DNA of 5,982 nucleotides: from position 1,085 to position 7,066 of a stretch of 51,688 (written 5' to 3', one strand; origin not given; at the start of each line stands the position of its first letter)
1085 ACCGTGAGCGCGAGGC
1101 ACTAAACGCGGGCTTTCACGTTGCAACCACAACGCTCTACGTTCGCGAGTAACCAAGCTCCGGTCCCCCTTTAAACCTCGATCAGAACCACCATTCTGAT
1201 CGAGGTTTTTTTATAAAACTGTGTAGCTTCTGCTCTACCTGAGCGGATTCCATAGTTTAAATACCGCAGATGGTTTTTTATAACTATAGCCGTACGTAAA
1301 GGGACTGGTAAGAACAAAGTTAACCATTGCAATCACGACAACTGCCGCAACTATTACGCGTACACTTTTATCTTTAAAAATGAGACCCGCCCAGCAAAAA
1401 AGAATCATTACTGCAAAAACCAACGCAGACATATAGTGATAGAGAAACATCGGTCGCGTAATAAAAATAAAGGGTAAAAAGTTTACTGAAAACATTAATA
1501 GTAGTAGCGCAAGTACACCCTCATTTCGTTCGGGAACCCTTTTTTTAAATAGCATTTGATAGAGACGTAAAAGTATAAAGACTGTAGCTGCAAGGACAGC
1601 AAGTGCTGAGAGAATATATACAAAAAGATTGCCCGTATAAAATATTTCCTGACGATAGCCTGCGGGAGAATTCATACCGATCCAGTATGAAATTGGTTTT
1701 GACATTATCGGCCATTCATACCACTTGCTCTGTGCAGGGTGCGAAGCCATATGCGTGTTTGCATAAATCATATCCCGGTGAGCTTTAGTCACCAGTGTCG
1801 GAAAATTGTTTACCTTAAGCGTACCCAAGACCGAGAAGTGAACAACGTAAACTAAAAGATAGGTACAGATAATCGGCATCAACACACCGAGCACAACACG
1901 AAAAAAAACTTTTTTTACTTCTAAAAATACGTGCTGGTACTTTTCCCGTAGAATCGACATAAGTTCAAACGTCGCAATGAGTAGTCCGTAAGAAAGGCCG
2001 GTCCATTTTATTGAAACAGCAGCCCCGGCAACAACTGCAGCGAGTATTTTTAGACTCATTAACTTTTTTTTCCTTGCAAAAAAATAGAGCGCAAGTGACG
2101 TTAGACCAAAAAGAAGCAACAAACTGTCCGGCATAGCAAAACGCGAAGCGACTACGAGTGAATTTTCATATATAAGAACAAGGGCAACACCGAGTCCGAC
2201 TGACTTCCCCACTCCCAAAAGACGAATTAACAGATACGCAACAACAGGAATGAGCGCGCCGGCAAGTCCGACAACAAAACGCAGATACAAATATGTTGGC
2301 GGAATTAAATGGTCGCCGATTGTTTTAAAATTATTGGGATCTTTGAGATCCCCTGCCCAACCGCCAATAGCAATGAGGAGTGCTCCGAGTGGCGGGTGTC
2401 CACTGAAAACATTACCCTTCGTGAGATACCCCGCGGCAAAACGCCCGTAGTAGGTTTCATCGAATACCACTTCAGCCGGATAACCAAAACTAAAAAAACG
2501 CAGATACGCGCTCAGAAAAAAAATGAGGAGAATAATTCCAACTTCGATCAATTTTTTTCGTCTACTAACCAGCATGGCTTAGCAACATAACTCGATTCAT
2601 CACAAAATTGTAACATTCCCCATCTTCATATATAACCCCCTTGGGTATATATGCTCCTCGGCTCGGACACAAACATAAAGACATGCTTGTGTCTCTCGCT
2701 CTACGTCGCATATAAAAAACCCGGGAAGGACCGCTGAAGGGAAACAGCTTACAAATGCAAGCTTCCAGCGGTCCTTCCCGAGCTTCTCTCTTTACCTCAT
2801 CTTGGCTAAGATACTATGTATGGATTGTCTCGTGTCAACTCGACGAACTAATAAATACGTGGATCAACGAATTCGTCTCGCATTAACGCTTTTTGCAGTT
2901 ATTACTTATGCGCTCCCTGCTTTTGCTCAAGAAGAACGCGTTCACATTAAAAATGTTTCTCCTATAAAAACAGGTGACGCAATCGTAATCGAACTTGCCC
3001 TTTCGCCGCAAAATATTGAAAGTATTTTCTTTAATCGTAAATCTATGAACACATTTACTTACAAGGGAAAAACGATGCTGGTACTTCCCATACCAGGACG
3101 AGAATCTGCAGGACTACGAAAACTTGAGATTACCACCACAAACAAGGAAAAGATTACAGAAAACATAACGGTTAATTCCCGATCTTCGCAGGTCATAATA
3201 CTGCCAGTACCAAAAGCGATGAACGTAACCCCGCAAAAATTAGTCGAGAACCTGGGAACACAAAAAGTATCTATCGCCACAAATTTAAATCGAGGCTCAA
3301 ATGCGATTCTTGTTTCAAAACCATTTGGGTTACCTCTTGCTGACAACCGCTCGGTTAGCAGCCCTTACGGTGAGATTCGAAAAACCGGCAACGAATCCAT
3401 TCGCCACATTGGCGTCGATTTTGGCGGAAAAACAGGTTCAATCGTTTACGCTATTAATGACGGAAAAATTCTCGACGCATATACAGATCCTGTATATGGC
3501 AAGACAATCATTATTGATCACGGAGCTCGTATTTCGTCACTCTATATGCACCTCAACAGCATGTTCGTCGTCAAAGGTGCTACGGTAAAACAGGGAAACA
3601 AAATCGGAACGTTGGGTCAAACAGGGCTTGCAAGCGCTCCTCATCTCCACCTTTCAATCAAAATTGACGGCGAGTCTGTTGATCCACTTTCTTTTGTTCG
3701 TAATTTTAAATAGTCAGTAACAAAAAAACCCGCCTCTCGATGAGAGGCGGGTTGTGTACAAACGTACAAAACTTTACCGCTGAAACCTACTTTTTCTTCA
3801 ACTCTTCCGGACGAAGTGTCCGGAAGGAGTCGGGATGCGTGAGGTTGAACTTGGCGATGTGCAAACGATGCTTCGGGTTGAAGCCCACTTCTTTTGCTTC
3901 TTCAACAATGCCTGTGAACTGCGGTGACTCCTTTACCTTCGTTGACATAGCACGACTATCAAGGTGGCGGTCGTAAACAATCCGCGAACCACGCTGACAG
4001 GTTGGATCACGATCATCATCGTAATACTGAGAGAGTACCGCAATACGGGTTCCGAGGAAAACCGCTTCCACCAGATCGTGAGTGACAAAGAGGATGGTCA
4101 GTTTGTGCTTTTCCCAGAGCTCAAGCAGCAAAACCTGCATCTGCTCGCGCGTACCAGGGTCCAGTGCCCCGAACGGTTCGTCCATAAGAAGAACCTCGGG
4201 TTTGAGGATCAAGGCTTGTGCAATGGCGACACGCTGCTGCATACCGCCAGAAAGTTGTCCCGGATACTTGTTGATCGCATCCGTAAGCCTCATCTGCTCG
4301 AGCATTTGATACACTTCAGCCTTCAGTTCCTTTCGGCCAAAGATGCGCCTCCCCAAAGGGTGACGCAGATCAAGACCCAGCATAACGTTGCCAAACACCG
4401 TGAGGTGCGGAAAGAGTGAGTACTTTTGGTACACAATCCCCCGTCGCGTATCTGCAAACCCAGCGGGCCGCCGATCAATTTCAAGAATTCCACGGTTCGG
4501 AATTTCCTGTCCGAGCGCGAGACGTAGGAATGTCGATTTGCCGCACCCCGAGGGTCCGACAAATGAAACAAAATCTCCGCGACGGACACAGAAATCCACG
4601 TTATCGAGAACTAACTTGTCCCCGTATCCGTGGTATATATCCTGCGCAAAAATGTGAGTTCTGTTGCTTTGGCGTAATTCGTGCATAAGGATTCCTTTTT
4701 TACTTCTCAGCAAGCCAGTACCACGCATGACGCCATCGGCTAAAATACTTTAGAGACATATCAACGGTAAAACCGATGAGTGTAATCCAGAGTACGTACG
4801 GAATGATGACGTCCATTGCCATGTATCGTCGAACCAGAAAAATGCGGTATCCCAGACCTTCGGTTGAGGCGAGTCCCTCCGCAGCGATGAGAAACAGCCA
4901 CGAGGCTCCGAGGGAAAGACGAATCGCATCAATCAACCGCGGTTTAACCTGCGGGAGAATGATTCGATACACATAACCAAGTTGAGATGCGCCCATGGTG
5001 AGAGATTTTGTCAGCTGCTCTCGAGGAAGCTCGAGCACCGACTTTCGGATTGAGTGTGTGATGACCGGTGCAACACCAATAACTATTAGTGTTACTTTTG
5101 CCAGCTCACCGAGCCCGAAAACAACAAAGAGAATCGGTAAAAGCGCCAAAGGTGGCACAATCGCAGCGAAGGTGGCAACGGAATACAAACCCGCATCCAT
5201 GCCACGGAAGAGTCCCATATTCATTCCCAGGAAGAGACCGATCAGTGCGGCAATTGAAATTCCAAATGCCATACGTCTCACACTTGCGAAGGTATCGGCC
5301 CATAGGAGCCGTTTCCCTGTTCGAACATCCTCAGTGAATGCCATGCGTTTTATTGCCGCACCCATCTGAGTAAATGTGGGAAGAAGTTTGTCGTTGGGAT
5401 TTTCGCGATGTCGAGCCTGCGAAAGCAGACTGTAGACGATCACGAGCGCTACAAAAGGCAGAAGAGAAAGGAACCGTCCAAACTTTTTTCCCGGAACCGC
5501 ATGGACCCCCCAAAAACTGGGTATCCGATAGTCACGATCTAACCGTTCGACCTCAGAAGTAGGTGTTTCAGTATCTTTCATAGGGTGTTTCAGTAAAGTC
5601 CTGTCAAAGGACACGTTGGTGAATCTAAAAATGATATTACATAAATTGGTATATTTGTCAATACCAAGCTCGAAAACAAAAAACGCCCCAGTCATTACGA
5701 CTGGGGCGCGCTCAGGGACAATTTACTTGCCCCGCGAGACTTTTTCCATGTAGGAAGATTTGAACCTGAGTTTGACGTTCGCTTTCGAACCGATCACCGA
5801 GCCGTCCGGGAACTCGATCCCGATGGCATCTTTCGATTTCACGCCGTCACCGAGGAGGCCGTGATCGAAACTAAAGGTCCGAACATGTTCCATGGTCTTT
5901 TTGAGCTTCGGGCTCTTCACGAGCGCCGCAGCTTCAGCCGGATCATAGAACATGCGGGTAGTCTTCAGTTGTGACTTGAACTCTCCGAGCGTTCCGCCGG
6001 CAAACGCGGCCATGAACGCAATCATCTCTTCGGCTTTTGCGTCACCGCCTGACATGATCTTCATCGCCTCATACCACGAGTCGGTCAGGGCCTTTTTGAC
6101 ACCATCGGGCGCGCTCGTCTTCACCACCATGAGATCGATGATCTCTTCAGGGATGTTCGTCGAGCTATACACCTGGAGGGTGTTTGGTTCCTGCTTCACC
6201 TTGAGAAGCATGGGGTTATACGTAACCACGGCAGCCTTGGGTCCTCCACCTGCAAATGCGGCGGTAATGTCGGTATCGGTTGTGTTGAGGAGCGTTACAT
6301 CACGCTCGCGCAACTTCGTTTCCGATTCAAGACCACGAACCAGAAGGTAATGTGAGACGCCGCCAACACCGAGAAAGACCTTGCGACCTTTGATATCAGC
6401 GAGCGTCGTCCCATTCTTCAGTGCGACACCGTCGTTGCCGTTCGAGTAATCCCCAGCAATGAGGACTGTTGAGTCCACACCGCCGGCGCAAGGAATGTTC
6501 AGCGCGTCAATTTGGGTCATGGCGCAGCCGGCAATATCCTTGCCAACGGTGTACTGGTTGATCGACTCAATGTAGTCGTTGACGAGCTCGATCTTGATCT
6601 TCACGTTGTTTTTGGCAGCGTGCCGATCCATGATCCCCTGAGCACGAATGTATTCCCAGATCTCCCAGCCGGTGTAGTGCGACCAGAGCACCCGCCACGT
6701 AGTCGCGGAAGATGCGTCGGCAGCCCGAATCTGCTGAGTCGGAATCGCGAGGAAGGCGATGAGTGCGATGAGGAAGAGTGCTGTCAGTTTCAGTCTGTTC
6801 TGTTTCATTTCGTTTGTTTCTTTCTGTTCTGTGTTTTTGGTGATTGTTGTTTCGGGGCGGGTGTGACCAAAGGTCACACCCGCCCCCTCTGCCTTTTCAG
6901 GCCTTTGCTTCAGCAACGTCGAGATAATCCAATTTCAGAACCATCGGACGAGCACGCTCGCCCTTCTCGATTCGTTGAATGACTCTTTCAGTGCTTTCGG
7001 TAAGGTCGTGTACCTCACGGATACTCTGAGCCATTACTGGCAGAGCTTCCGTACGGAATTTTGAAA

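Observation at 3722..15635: G+C-richer ~11.8-kb block combining TelA/XpaC, an ABC importer, OmpA-fused binding proteins, vWA and an ARC-type unfoldase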

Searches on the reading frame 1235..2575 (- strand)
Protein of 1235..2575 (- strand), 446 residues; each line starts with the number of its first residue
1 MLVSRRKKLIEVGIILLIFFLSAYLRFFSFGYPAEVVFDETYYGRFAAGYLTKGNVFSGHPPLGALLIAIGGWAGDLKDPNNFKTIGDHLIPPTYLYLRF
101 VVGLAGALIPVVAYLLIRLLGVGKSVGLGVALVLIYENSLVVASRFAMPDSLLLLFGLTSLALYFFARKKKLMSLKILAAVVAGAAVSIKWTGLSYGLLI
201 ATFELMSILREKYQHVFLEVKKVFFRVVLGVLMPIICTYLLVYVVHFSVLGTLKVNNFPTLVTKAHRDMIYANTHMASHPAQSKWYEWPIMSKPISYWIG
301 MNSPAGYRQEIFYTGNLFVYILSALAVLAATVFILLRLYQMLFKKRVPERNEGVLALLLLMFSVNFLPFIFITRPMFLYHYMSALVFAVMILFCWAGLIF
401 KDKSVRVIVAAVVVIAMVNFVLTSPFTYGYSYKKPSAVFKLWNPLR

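Call 14: search_protein_families(library=pfam, proteins=[window:1235-2575:-], max_evalue=0.001)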
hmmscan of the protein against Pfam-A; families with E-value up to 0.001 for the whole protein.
window:1235-2575:- (446 aa): 2 families
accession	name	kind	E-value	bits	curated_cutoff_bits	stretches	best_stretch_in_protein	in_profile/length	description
PF02366.24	PMT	-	7.7e-33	114.5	22.7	1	17-250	2-244/245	Dolichyl-phosphate-mannose-protein mannosyltransferase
PF16192.10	PMT_4TMC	-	5.9e-28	98.2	32.4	1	263-434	6-190/202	C-terminal four TMM region of protein-O-mannosyltransferase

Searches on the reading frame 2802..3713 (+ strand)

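Call 49: search_protein_families(library=pfam, proteins=[window:2802-3713:+], max_evalue=0.001)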
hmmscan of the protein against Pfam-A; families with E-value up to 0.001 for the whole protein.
window:2802-3713:+ (303 aa): 1 family
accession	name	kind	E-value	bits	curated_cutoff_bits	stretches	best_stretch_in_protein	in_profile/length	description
PF01551.29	Peptidase_M23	-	3.1e-27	95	28.7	1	202-295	3-96/96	Peptidase family M23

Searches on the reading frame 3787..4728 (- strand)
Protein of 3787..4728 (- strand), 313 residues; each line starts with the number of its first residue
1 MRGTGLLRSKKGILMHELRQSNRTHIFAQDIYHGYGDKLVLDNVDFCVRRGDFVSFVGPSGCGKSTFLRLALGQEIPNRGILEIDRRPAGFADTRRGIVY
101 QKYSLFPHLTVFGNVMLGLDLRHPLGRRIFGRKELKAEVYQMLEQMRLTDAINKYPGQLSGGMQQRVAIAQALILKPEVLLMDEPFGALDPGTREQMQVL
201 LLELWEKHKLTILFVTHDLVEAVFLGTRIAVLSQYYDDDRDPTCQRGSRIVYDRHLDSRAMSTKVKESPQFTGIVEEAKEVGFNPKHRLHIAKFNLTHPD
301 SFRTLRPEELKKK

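Call 5: search_protein_families(library=pfam, proteins=[window:3787-4728:-], max_evalue=0.01)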
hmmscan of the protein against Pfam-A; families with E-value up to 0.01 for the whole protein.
window:3787-4728:- (313 aa): 2 families
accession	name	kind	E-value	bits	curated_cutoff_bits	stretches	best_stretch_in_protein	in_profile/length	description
PF00005.33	ABC_tran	-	5.2e-31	108.5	25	1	41-186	1-136/137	ABC transporter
PF13304.12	AAA_21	-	3.5e-06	27.8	27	1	155-220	234-301/304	AAA domain, putative AbiEii toxin, Type IV TA system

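Call 6: search_protein_families(library=ncbifam, proteins=[window:3787-4728:-], max_evalue=0.01)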
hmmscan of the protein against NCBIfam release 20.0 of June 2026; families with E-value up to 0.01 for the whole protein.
window:3787-4728:- (313 aa): 186 families (the best 25 are shown)
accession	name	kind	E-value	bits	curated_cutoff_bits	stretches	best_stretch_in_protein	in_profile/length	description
TIGR03265.1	PhnT2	equivalog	1e-54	186.1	457.7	1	25-234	4-210/353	putative 2-aminoethylphosphonate ABC transporter ATP-binding protein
TIGR00968.1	3a0106s01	subfamily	4.5e-53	180.2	342.75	1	28-234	3-206/237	sulfate ABC transporter ATP-binding protein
NF006987.0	PRK09452.1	equivalog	1.3e-52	178.7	482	1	20-234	12-223/378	spermidine/putrescine ABC transporter ATP-binding protein PotA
TIGR01184.1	ntrCD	subfamily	2.5e-51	174.5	291.8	1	41-234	1-190/230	nitrate ABC transporter ATP-binding protein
NF008421.0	PRK11248.1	equivalog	3.3e-51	174.2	357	1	29-234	5-204/255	taurine ABC transporter ATP-binding subunit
NF043075.1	MMSYN1_0197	equivalog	4.6e-50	170.5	550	1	29-234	6-208/341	spermidine/putrescine ABC transporter ATP-binding protein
NF040729.1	ABC_ATP_SaoA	equivalog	4.7e-50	170.3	360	1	38-234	18-208/248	ABC transporter ATP-binding protein SaoA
NF008105.0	PRK10851.1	equivalog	5.5e-47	160.2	502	1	29-235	6-213/362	sulfate/thiosulfate ABC transporter ATP-binding protein CysA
TIGR01187.1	potA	subfamily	1.5e-46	159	355.6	1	57-234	2-176/325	polyamine ABC transporter ATP-binding protein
TIGR01186.1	proV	subfamily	2.4e-46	158.5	326.6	1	36-233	4-204/363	betaine/proline/choline family ABC transporter ATP-binding protein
NF008420.0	PRK11247.1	equivalog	5.7e-46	156.8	395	1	22-232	9-207/257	aliphatic sulfonates ABC transporter ATP-binding protein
NF008513.0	PRK11432.1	equivalog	7.5e-46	156.6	496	1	24-275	5-247/351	ferric ABC transporter ATP-binding protein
NF008653.0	PRK11650.1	subfamily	3e-45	154.8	432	1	29-234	7-210/357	sn-glycerol-3-phosphate ABC transporter ATP-binding protein UgpC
NF040840.2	tungstate_WtpC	equivalog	6.3e-45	153.9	440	1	39-234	14-206/347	tungstate ABC transporter ATP-binding protein WtpC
NF008233.0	PRK11000.1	equivalog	1e-44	152.9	568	1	28-233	6-208/369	maltose/maltodextrin ABC transporter ATP-binding protein MalK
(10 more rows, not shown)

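Call 33: search_protein_families(library=padloc, proteins=[window:3787-4686:-], max_evalue=0.01)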
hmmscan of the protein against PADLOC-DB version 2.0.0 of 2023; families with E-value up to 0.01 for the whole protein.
window:3787-4686:- (299 aa): 3 families
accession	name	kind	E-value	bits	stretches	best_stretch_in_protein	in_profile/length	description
PDLC04135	mad3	-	1.3e-27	95.3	2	134-220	253-339/374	mads_3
PDLC04140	mad8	-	1e-10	39.6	1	22-205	12-234/314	mads_8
PDLC02980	AriA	-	1.3e-06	26.6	1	91-206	166-301/304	-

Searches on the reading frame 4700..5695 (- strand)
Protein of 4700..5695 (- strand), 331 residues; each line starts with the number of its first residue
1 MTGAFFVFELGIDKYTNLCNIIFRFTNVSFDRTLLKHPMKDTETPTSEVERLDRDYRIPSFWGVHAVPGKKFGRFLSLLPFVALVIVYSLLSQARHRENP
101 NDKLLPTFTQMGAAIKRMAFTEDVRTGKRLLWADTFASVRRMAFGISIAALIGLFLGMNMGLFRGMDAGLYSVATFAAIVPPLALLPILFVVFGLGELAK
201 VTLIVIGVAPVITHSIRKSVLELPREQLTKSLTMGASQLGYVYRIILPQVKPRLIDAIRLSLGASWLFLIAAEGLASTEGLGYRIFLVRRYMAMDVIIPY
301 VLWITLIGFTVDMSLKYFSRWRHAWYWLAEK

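Call 5: search_protein_families(library=pfam, proteins=[window:4700-5695:-], max_evalue=0.01)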
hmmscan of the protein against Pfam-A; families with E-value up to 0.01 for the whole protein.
window:4700-5695:- (331 aa): 1 family
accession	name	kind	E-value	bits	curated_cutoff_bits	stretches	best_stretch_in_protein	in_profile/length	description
PF00528.27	BPD_transp_1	-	3.2e-19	69.8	26.4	1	151-320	3-180/184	Binding-protein-dependent transport system inner membrane component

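Call 6: search_protein_families(library=ncbifam, proteins=[window:4700-5695:-], max_evalue=0.01)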
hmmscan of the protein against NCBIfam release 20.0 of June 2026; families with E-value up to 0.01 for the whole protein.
window:4700-5695:- (331 aa): 11 families
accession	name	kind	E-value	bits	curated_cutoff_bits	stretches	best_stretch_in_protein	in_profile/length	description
NF007545.0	PRK10160.1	equivalog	1.4e-27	96.9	342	1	129-326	74-271/275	taurine ABC transporter permease TauC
NF040733.1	ABC_perm_U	equivalog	1.5e-27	96.7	295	1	76-325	10-248/251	ABC transporter permease subunit SaoP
TIGR01183.1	ntrB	equivalog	4e-23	82.1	209.05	1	125-315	10-199/202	nitrate ABC transporter permease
NF008470.0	PRK11365.1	equivalog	1.8e-21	76.7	347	1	130-325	57-252/263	aliphatic sulfonate ABC transporter permease SsuC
NF043080.1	MMSYN1_0166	equivalog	1.8e-07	30.4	370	1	110-262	75-230/307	oligopeptide ABC transporter permease OppC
NF008049.0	PRK10782.1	subfamily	2.3e-06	27.5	212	1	191-310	81-206/217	methionine ABC transporter permease MetI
TIGR01097.1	PhnE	equivalog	0.00051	19.6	216.7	1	82-312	11-241/252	phosphonate ABC transporter, permease protein PhnE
TIGR02139.1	permease_CysT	equivalog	0.001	18.7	246.1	1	201-261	137-196/265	sulfate ABC transporter permease subunit CysT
TIGR02138.1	phosphate_pstC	equivalog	0.0012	17.9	196.45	1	202-263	157-218/296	phosphate ABC transporter permease subunit PstC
TIGR02141.1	modB_ABC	equivalog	0.0021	17.7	182.6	1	205-261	88-144/208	molybdate ABC transporter permease subunit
TIGR03416.1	ABC_choXWV_perm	equivalog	0.0064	16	363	1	131-285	84-237/267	choline ABC transporter permease subunit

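Call 33: search_protein_families(library=padloc, proteins=[window:4700-5587:-], max_evalue=0.01)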
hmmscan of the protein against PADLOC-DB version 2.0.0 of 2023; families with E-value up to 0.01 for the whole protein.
window:4700-5587:- (295 aa): 0 families

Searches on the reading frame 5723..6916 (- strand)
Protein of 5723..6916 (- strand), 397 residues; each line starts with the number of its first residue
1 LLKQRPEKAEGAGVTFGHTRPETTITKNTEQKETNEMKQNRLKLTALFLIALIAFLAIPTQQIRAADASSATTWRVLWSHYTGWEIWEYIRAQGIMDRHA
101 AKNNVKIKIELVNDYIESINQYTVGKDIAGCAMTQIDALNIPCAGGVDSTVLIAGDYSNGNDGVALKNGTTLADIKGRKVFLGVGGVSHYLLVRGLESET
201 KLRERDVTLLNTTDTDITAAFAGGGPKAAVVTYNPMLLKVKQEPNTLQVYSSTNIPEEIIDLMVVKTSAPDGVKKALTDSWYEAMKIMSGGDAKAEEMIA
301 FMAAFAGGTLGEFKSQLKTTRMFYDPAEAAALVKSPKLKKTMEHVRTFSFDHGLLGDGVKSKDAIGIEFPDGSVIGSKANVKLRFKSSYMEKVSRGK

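Call 5: search_protein_families(library=pfam, proteins=[window:5723-6916:-], max_evalue=0.01)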
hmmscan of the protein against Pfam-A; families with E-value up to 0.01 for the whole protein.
window:5723-6916:- (397 aa): 0 families

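Call 6: search_protein_families(library=ncbifam, proteins=[window:5723-6916:-], max_evalue=0.01)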
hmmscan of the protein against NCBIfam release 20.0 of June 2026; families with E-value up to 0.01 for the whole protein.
window:5723-6916:- (397 aa): 4 families
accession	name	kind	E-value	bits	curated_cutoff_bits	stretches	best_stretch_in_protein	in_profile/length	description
TIGR03427.1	ABC_peri_uca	equivalog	3e-121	404.6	333.9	1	72-397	2-327/328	putative urea ABC transporter substrate-binding protein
TIGR01728.1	SsuA_fam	subfamily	3.8e-09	36.2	163.5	1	92-365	19-284/290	aliphatic sulfonate ABC transporter substrate-binding protein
TIGR01729.1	taurine_ABC_bnd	equivalog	5.6e-06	26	304.25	1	167-267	87-189/300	taurine ABC transporter substrate-binding protein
NF008588.0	PRK11553.1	subfamily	0.00014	20.9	299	1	171-230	123-181/319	aliphatic sulfonate ABC transporter substrate-binding protein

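Call 33: search_protein_families(library=padloc, proteins=[window:5723-6811:-], max_evalue=0.01)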
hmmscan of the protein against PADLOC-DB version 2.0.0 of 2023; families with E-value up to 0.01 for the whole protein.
window:5723-6811:- (362 aa): 0 families

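Call 37: search_solved_structures(query=window:5723-6811:-, max_evalue=0.1)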
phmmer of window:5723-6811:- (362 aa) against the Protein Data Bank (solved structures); distinct sequences matched with E-value up to 0.1: 2.
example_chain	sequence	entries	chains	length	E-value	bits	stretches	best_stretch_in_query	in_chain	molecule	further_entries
3e4r_A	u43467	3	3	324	0.0068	18.4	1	135-193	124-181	Nitrate transport protein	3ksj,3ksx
2x26_A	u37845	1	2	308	0.021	16.8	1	135-194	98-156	PERIPLASMIC ALIPHATIC SULPHONATES-BINDING PROTEIN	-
